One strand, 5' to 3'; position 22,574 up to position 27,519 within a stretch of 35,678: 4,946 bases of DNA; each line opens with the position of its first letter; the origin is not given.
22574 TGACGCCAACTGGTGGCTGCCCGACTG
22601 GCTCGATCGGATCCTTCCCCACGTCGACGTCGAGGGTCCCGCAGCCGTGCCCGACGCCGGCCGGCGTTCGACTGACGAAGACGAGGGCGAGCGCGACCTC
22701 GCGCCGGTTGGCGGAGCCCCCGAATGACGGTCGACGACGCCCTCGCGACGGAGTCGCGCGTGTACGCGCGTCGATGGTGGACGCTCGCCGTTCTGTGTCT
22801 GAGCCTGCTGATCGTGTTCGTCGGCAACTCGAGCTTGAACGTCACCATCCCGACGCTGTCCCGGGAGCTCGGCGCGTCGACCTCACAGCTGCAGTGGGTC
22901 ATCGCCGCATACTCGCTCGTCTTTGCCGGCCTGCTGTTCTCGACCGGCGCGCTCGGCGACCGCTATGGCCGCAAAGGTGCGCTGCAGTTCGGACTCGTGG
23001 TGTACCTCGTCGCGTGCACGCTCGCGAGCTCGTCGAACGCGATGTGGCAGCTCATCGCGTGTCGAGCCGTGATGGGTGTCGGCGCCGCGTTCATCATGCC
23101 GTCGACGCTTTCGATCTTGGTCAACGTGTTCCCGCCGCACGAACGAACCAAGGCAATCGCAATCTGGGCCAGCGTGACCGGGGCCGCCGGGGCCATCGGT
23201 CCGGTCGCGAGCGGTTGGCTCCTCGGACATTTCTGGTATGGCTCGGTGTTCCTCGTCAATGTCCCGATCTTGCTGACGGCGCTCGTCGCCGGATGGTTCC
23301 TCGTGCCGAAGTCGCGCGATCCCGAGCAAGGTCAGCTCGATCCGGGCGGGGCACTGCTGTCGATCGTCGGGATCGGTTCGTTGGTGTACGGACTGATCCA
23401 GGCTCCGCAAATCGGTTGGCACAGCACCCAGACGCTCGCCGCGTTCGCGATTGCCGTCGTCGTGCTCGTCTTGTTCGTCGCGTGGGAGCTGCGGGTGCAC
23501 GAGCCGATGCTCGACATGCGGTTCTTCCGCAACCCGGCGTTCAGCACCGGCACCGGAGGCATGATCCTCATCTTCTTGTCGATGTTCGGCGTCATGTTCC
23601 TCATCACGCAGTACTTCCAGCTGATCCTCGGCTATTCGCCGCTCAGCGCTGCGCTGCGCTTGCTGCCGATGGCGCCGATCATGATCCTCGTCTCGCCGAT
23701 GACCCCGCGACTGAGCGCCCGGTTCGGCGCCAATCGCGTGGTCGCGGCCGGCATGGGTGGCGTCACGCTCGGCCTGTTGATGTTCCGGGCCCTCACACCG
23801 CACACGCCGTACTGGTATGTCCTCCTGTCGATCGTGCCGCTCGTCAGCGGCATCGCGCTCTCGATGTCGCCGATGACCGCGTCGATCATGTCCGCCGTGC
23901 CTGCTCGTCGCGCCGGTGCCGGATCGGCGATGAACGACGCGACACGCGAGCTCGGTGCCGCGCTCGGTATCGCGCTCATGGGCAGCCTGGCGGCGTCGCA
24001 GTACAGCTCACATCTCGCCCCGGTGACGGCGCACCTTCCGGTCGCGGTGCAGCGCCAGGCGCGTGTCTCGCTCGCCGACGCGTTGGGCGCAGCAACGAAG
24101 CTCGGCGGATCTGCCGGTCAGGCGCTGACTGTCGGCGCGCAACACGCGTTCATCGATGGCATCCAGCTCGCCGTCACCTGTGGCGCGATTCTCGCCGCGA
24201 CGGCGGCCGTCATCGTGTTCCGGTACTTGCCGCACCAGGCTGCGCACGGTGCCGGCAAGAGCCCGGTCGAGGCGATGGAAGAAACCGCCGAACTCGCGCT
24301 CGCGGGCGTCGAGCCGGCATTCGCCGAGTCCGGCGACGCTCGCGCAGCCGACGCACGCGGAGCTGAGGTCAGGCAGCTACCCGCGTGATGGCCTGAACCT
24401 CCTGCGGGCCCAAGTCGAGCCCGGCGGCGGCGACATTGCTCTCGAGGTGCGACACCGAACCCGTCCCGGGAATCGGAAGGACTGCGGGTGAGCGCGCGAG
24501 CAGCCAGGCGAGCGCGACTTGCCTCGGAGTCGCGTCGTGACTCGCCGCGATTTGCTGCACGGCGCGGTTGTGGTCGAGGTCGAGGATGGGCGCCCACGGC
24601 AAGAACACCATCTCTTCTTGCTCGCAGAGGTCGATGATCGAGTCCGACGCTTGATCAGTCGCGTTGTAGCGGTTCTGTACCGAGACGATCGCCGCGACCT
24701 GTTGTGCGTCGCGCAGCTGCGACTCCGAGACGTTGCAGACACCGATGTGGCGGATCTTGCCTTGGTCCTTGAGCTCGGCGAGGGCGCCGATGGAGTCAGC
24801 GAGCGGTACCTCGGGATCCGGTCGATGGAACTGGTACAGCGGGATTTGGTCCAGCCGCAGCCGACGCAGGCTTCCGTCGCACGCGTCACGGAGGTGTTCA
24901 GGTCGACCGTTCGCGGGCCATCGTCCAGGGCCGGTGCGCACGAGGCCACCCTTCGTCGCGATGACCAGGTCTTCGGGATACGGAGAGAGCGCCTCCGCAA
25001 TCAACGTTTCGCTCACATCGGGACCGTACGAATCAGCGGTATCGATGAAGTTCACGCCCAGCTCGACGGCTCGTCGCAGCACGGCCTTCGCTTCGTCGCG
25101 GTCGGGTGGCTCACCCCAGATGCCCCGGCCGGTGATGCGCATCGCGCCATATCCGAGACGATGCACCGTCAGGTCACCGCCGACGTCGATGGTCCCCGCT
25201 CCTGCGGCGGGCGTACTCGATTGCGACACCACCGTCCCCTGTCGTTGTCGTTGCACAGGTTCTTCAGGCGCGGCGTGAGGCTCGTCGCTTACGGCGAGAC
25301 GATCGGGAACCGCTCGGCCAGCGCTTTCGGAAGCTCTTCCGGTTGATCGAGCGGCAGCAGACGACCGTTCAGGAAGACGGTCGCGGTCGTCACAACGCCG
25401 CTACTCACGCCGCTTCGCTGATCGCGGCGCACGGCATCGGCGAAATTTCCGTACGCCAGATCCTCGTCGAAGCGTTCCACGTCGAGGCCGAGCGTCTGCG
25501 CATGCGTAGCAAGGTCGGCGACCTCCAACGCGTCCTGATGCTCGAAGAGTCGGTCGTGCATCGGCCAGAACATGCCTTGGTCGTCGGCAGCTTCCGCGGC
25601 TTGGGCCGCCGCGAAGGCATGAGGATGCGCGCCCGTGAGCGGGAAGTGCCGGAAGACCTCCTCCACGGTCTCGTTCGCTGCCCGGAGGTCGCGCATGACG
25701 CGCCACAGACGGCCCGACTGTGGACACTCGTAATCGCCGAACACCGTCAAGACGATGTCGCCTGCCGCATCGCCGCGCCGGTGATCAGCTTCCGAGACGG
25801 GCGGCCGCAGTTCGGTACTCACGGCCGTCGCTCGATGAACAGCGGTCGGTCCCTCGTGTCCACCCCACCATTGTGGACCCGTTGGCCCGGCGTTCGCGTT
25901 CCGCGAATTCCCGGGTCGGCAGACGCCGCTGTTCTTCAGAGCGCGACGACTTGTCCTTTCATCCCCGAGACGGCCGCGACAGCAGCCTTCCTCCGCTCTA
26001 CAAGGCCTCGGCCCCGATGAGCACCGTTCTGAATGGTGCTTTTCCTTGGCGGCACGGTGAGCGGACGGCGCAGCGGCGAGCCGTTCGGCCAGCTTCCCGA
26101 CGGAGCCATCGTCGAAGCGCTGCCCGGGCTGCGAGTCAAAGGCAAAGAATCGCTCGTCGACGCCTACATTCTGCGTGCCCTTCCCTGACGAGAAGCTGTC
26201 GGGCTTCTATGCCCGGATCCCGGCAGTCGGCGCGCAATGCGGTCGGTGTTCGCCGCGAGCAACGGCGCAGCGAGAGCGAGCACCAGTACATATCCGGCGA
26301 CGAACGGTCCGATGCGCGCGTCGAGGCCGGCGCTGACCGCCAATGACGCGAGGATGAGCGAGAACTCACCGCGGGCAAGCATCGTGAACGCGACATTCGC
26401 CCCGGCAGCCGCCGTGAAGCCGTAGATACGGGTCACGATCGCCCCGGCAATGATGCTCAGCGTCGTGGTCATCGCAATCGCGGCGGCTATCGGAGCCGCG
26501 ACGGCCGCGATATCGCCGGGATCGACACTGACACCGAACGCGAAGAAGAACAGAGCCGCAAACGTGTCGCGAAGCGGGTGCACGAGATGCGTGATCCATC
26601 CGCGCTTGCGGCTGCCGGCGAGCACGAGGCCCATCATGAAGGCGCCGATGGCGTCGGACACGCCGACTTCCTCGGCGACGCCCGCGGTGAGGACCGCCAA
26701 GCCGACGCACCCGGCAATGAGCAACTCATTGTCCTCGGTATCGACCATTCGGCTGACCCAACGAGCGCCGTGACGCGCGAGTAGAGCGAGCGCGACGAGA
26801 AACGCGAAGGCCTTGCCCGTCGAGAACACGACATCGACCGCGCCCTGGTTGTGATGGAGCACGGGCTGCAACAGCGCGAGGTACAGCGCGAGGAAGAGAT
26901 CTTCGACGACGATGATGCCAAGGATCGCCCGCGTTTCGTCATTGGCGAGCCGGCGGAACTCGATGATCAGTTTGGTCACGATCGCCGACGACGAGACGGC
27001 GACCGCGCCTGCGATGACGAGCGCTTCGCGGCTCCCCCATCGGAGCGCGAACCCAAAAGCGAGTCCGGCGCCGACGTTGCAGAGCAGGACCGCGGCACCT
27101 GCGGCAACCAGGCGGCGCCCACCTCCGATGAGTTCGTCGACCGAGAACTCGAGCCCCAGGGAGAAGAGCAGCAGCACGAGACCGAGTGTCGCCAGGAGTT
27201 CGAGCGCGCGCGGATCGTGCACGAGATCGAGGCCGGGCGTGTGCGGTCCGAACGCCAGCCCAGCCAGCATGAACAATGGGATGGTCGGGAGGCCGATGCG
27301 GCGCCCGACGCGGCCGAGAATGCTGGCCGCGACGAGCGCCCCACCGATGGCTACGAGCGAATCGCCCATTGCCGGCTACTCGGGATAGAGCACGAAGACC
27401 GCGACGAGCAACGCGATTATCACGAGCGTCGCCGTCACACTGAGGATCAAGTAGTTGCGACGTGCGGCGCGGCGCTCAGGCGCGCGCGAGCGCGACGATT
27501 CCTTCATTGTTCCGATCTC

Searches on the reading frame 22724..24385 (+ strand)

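Call 8: search_protein_families(library=pfam, proteins=[window:22724-24385:+], max_evalue=0.001)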
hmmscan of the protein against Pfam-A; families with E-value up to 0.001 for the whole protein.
window:22724-24385:+ (554 aa): 2 families
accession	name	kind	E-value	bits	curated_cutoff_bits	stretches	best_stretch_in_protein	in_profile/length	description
PF07690.21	MFS_1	-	5.6e-51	173.9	33.4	1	24-415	1-346/347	Major Facilitator Superfamily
PF00083.30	Sugar_tr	-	2.8e-07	30.2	22.3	1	46-197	38-194/452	Sugar (and other) transporter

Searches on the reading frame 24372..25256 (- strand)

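Call 95: search_protein_families(library=pfam, proteins=[window:24372-25256:-], max_evalue=0.001)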
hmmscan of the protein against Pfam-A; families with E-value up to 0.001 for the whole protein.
window:24372-25256:- (295 aa): 1 family
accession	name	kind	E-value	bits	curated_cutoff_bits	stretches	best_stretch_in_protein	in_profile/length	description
PF00248.27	Aldo_ket_red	-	2.6e-63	214.3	24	1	33-293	1-289/291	Aldo/keto reductase family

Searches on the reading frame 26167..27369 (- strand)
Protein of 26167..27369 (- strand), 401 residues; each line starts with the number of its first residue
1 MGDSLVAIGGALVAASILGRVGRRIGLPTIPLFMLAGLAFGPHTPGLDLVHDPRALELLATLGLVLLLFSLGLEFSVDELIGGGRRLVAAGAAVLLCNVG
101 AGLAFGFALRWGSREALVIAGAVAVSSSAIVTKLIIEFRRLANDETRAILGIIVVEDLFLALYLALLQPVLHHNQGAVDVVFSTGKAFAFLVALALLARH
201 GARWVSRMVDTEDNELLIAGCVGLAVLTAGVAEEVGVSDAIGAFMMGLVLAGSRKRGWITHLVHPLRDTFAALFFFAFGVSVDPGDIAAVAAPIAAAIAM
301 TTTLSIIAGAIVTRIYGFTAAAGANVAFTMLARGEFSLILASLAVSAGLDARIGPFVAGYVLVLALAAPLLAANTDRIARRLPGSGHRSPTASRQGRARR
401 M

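Call 8: search_protein_families(library=pfam, proteins=[window:26167-27369:-], max_evalue=0.001)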
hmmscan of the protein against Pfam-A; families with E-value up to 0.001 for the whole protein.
window:26167-27369:- (401 aa): 1 family
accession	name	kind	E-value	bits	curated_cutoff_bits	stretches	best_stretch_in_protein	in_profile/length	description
PF00999.27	Na_H_Exchanger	-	1.8e-55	188.8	26.2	1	14-371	3-373/375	Sodium/hydrogen exchanger, transmembrane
